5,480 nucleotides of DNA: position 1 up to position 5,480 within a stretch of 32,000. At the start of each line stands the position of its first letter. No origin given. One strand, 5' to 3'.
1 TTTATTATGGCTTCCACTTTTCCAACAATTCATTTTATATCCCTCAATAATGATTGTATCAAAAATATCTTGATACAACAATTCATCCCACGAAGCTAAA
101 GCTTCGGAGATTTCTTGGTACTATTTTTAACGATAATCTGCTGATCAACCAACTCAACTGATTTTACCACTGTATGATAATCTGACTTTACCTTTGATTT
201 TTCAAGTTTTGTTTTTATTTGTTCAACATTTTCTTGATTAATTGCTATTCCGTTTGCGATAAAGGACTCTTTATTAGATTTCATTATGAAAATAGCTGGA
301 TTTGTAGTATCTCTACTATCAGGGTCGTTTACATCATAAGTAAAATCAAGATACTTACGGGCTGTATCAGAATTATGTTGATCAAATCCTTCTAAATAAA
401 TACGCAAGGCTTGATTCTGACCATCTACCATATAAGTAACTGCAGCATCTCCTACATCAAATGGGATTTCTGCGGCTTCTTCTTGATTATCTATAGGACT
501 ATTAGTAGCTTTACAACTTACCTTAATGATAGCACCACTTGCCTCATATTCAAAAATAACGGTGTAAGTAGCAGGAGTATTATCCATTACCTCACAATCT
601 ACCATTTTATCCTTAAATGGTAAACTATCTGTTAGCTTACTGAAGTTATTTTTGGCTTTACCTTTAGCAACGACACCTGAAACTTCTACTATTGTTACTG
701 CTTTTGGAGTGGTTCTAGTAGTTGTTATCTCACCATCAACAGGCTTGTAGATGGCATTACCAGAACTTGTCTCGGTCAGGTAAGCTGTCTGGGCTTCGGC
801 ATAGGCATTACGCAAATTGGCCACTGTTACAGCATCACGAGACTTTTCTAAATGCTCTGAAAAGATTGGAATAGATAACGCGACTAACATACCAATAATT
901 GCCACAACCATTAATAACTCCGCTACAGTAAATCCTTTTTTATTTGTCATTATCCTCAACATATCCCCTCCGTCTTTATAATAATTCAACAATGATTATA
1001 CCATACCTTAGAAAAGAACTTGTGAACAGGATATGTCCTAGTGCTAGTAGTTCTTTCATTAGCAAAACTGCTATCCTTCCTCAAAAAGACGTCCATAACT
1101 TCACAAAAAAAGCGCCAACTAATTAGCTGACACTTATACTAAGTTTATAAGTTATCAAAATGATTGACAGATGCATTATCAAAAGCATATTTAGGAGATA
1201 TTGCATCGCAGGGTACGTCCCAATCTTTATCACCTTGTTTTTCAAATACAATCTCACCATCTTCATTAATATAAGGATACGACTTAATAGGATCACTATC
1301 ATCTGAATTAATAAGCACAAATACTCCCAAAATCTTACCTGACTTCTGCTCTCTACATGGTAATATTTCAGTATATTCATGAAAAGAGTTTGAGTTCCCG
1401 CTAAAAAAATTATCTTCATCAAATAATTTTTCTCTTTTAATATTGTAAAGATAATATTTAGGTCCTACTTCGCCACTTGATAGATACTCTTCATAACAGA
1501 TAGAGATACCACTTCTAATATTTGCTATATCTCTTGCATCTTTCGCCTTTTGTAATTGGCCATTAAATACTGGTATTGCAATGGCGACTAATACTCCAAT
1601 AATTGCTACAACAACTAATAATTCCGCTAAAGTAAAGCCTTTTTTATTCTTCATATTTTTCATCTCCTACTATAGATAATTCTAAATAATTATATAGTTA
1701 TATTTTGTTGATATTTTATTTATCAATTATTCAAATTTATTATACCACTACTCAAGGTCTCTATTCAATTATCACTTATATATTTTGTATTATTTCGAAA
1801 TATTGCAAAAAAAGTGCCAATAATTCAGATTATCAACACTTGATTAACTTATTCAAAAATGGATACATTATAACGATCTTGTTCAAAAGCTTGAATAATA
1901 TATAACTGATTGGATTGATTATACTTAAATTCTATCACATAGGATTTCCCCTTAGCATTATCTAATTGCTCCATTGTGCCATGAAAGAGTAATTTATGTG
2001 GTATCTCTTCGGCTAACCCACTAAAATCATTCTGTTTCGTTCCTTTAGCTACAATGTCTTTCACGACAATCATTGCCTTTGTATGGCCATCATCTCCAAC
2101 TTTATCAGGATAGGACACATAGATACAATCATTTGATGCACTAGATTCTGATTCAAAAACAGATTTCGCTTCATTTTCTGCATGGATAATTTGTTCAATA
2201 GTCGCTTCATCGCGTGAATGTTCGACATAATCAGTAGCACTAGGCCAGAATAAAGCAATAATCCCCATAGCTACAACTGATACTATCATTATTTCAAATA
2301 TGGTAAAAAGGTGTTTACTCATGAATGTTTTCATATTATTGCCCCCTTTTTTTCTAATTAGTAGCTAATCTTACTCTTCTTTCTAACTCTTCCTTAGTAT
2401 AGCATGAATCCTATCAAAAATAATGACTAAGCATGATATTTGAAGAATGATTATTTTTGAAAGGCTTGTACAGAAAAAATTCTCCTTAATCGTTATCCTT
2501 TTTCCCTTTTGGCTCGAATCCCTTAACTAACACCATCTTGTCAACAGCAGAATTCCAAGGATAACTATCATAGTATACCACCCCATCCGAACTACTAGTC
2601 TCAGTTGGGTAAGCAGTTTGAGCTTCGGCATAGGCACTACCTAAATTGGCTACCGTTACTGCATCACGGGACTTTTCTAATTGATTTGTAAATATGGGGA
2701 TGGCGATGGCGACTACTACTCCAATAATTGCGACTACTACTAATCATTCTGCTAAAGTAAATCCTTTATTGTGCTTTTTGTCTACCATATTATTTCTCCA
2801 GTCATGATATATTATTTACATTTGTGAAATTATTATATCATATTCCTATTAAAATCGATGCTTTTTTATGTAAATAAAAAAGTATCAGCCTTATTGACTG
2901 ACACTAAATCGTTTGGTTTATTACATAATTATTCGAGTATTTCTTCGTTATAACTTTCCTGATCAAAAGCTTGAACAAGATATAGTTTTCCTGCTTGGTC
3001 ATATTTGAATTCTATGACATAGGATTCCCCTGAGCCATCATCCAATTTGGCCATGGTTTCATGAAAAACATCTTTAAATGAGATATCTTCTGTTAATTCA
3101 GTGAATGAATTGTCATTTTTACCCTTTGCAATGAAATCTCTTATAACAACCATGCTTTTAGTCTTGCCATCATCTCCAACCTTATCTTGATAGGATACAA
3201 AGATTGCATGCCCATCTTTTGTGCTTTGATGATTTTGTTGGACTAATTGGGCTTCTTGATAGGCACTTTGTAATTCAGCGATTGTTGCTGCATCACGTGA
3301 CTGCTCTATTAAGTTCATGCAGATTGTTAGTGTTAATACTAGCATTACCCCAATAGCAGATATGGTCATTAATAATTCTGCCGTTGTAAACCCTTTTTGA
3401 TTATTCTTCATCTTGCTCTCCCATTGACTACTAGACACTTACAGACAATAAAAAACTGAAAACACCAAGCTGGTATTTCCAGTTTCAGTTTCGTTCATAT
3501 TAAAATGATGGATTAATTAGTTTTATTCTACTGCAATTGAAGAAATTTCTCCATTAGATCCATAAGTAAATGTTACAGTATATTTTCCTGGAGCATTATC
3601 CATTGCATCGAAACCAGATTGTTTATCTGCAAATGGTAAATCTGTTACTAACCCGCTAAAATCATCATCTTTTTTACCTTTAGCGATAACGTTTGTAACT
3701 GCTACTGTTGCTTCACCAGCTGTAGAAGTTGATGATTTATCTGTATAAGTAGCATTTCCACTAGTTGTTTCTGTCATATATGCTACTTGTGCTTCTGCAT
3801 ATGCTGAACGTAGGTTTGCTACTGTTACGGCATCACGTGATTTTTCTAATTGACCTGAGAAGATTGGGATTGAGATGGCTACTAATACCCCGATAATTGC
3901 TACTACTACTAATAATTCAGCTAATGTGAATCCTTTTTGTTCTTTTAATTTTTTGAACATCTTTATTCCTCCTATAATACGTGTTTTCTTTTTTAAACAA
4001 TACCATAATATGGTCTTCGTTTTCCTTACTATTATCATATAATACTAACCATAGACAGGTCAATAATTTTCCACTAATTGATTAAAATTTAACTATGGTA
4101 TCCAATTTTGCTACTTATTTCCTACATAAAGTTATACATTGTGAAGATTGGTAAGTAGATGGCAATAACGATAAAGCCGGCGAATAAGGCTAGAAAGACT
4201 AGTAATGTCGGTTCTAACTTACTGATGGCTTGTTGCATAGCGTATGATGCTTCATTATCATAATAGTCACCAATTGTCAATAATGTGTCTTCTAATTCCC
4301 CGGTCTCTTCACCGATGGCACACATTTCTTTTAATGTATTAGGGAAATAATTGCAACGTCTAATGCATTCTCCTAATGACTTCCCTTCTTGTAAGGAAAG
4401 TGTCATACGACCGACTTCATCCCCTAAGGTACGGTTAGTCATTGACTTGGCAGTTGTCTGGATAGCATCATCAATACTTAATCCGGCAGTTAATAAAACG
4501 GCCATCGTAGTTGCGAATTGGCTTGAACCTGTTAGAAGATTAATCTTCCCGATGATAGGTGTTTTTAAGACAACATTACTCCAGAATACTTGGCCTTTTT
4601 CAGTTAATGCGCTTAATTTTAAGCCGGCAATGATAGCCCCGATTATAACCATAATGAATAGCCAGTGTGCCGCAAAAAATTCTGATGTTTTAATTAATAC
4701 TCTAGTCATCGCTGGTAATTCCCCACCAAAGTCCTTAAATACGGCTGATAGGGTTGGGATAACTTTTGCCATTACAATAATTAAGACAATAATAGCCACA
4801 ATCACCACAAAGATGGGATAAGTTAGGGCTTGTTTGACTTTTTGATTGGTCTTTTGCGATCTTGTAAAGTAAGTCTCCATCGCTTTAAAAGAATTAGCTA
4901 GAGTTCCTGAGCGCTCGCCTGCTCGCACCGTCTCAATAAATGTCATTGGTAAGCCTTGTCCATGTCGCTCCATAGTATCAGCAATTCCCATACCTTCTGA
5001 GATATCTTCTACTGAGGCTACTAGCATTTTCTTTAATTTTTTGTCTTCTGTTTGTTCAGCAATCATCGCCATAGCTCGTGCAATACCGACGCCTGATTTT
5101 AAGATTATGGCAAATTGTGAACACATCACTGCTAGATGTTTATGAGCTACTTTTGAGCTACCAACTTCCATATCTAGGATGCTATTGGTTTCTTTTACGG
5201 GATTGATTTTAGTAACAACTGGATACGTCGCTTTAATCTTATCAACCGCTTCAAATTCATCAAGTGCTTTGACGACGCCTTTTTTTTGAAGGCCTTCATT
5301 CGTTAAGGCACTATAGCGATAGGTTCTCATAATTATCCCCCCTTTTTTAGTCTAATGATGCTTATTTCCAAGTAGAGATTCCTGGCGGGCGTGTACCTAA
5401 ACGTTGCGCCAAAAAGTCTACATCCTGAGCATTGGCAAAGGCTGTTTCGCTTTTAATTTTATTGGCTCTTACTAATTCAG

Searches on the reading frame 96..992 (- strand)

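Call 32: search_protein_families(library=ncbifam, proteins=[window:96-992:-], max_evalue=1)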
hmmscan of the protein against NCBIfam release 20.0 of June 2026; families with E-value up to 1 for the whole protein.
window:96-992:- (298 aa): 10 families
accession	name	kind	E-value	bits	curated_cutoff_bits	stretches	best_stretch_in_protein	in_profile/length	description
NF041775.1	typeIV_PilA_Myxo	equivalog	1.6e-08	34.8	400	1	15-75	7-66/214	type IV pilin protein PilA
TIGR01710.1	typeII_sec_gspG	equivalog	2.4e-06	27.6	88.85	1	19-62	1-44/134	type II secretion system major pseudopilin GspG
TIGR02596.1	TIGR02596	subfamily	3.4e-06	27.3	70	1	21-123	1-105/196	Verru_Chthon cassette protein D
NF007862.0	PRK10574.1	equivalog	4.2e-06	27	138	1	15-51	1-37/145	prepilin peptidase-dependent pilin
NF040999.1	pilin_ComGC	equivalog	3.8e-05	23.8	75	1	18-58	1-41/84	competence type IV pilus major pilin ComGC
NF040982.1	ComGD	equivalog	6.4e-05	23.4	70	1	18-70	1-53/139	competence type IV pilus minor pilin ComGD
TIGR02532.1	IV_pilin_GFxxxE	domain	0.0002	21.1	16.3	1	18-39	1-22/24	prepilin-type N-terminal cleavage/methylation domain-containing protein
NF041013.1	T4P_ComGE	equivalog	0.00055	20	49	1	17-75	2-61/83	competence type IV pilus minor pilin ComGE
TIGR01708.2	typeII_sec_gspH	equivalog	0.0096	15.9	80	1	19-47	2-30/169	type II secretion system minor pseudopilin GspH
NF007800.0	PRK10506.1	equivalog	0.013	15.3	158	1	13-62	3-52/163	prepilin peptidase-dependent protein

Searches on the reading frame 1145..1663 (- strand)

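Call 32: search_protein_families(library=ncbifam, proteins=[window:1145-1663:-], max_evalue=1)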
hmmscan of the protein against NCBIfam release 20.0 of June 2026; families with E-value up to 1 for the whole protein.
window:1145-1663:- (172 aa): 17 families
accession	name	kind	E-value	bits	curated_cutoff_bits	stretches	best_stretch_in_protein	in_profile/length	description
NF007862.0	PRK10574.1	equivalog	4.8e-10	39.7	138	1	4-56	1-56/145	prepilin peptidase-dependent pilin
NF041775.1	typeIV_PilA_Myxo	equivalog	3.8e-08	33.6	400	1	7-49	10-52/214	type IV pilin protein PilA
TIGR02532.1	IV_pilin_GFxxxE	domain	7.9e-08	31.8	16.3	1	7-30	1-24/24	prepilin-type N-terminal cleavage/methylation domain-containing protein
TIGR01710.1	typeII_sec_gspG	equivalog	1.8e-07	31.3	88.85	1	8-49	1-42/134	type II secretion system major pseudopilin GspG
TIGR02596.1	TIGR02596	subfamily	2.5e-06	27.7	70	1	10-41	1-32/196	Verru_Chthon cassette protein D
NF040999.1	pilin_ComGC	equivalog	2.6e-06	27.5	75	1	7-43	1-37/84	competence type IV pilus major pilin ComGC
NF041013.1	T4P_ComGE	equivalog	5.2e-06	26.5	49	1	5-44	1-40/83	competence type IV pilus minor pilin ComGE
TIGR01708.2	typeII_sec_gspH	equivalog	1.6e-05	25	80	1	8-38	2-32/169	type II secretion system minor pseudopilin GspH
NF007800.0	PRK10506.1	equivalog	0.001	18.9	158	1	2-41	3-42/163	prepilin peptidase-dependent protein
NF040982.1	ComGD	equivalog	0.0035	17.8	70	1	7-50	1-44/139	competence type IV pilus minor pilin ComGD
TIGR02599.1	TIGR02599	subfamily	0.027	13.7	256.5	1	9-43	1-35/361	Verru_Chthon cassette protein C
TIGR01711.1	gspJ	equivalog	0.048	13.5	64.85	1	8-41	1-34/192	type II secretion system minor pseudopilin GspJ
TIGR01707.1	gspI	equivalog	0.077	13.5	44.35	1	9-42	1-34/101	type II secretion system minor pseudopilin GspI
NF038304.1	EPS_HpsC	equivalog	0.12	11.9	200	1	2-27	15-39/318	hormogonium polysaccharide secretion pseudopilin HpsC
NF007848.0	PRK10557.1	equivalog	0.12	11.6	120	1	4-38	7-40/192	prepilin peptidase-dependent protein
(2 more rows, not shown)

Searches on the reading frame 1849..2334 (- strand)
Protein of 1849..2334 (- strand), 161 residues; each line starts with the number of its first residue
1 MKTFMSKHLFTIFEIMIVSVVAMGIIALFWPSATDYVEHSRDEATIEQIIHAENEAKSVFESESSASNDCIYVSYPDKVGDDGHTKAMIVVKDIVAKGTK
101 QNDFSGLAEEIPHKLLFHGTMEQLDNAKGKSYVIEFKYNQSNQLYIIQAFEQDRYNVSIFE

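Call 32: search_protein_families(library=ncbifam, proteins=[window:1849-2334:-], max_evalue=1)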
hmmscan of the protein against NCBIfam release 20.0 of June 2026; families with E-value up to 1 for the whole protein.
window:1849-2334:- (161 aa): 4 families
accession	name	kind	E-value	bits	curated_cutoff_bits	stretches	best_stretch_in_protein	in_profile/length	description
NF040982.1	ComGD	equivalog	0.0039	17.6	70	1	10-58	4-52/139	competence type IV pilus minor pilin ComGD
NF003303.0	PRK04306.1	equivalog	0.021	14.6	97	1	111-148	53-89/98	50S ribosomal protein L21e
NF005826.1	PRK07718.1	equivalog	0.066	13.1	140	1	6-59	2-56/143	flagellar basal body-associated protein FliL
TIGR01710.1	typeII_sec_gspG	equivalog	0.077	13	88.85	1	10-52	3-45/134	type II secretion system major pseudopilin GspG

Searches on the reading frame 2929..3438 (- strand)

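Call 7: search_protein_families(library=pfam, proteins=[window:2929-3438:-], max_evalue=0.01)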
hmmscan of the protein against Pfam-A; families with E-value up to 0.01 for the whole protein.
window:2929-3438:- (169 aa): 2 families
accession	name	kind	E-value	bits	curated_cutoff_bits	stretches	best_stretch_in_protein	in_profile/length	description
PF15345.11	TMEM51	-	0.0049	17.1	25.5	1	3-75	44-118/237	Transmembrane protein 51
PF03739.19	LptF_LptG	-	0.0078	15.7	27.9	1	21-107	93-179/353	Lipopolysaccharide export system permease LptF/LptG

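Call 32: search_protein_families(library=ncbifam, proteins=[window:2929-3438:-], max_evalue=1)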
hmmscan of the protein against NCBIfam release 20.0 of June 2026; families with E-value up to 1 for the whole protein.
window:2929-3438:- (169 aa): 7 families
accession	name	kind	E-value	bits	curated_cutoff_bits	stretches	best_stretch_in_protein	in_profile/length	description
NF040982.1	ComGD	equivalog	5.9e-05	23.5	70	1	14-66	1-53/139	competence type IV pilus minor pilin ComGD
NF041013.1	T4P_ComGE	equivalog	0.00021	21.4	49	1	12-83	1-71/83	competence type IV pilus minor pilin ComGE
TIGR02791.1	VirB5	equivalog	0.0024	17.7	132.25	1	41-90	167-216/220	P-type DNA transfer protein VirB5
NF042931.1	SAG1386_EF1546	equivalog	0.043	13.9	80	1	8-77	16-84/158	SAG1386/EF1546 family surface-associated protein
TIGR02532.1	IV_pilin_GFxxxE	domain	0.049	13.5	16.3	1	14-37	1-24/24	prepilin-type N-terminal cleavage/methylation domain-containing protein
TIGR01710.1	typeII_sec_gspG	equivalog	0.082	12.9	88.85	1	15-82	1-71/134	type II secretion system major pseudopilin GspG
NF041775.1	typeIV_PilA_Myxo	equivalog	0.099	12.6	400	1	8-80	4-72/214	type IV pilin protein PilA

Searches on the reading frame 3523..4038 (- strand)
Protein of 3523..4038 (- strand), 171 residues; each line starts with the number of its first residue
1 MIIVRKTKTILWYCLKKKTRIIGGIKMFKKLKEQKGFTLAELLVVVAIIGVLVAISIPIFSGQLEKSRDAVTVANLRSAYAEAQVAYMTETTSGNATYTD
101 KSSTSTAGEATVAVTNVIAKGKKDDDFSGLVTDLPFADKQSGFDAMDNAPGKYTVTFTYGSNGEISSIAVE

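Call 7: search_protein_families(library=pfam, proteins=[window:3523-4038:-], max_evalue=0.01)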
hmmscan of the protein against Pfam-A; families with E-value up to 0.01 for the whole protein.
window:3523-4038:- (171 aa): 1 family
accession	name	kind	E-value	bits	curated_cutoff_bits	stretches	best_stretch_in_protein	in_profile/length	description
PF07963.17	N_methyl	-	1.4e-07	31.2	21.2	1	32-56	2-26/27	Prokaryotic N-terminal methylation motif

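Call 32: search_protein_families(library=ncbifam, proteins=[window:3523-4038:-], max_evalue=1)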
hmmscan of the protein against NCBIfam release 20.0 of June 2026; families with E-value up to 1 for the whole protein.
window:3523-4038:- (171 aa): 15 families
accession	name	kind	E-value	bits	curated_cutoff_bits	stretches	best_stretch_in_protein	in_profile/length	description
NF041775.1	typeIV_PilA_Myxo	equivalog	2.2e-09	37.6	400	1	34-90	10-65/214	type IV pilin protein PilA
NF007862.0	PRK10574.1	equivalog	1.9e-08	34.6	138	1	32-67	2-37/145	prepilin peptidase-dependent pilin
TIGR01710.1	typeII_sec_gspG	equivalog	8.1e-08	32.4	88.85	1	35-78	1-44/134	type II secretion system major pseudopilin GspG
TIGR02532.1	IV_pilin_GFxxxE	domain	8.2e-08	31.8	16.3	1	34-55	1-22/24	prepilin-type N-terminal cleavage/methylation domain-containing protein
NF040999.1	pilin_ComGC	equivalog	2.2e-06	27.8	75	1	34-80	1-47/84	competence type IV pilus major pilin ComGC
TIGR02596.1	TIGR02596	subfamily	4.8e-06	26.8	70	1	37-90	1-54/196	Verru_Chthon cassette protein D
NF040982.1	ComGD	equivalog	1.7e-05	25.3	70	1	34-102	1-69/139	competence type IV pilus minor pilin ComGD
TIGR01708.2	typeII_sec_gspH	equivalog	4.5e-05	23.5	80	1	34-62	1-29/169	type II secretion system minor pseudopilin GspH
NF041013.1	T4P_ComGE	equivalog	6.8e-05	22.9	49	1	32-91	1-61/83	competence type IV pilus minor pilin ComGE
NF007800.0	PRK10506.1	equivalog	0.0015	18.3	158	1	30-75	4-49/163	prepilin peptidase-dependent protein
NF007660.0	PRK10332.1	equivalog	0.0017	18.9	86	1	27-123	1-95/107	prepilin-type N-terminal cleavage/methylation domain-containing protein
TIGR02599.1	TIGR02599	subfamily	0.0073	15.6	256.5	1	36-89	1-51/361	Verru_Chthon cassette protein C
NF038304.1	EPS_HpsC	equivalog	0.11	12.1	200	1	25-54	11-39/318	hormogonium polysaccharide secretion pseudopilin HpsC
NF007848.0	PRK10557.1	equivalog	0.13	11.6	120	1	30-64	6-39/192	prepilin peptidase-dependent protein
TIGR01707.1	gspI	equivalog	0.34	11.4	44.35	1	36-64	1-29/101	type II secretion system minor pseudopilin GspI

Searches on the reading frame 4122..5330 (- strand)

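Call 7: search_protein_families(library=pfam, proteins=[window:4122-5330:-], max_evalue=0.01)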
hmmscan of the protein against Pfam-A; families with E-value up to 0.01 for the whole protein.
window:4122-5330:- (402 aa): 2 families
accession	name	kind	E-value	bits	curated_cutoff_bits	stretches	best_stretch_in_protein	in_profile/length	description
PF00482.28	T2SSF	-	5.9e-52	175.3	25.2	2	70-192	2-125/125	Type II secretion system (T2SS), protein F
PF20990.2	DUF2207_C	-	0.00063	20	33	1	151-251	123-201/247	Predicted membrane protein (DUF2207) C-terminal domain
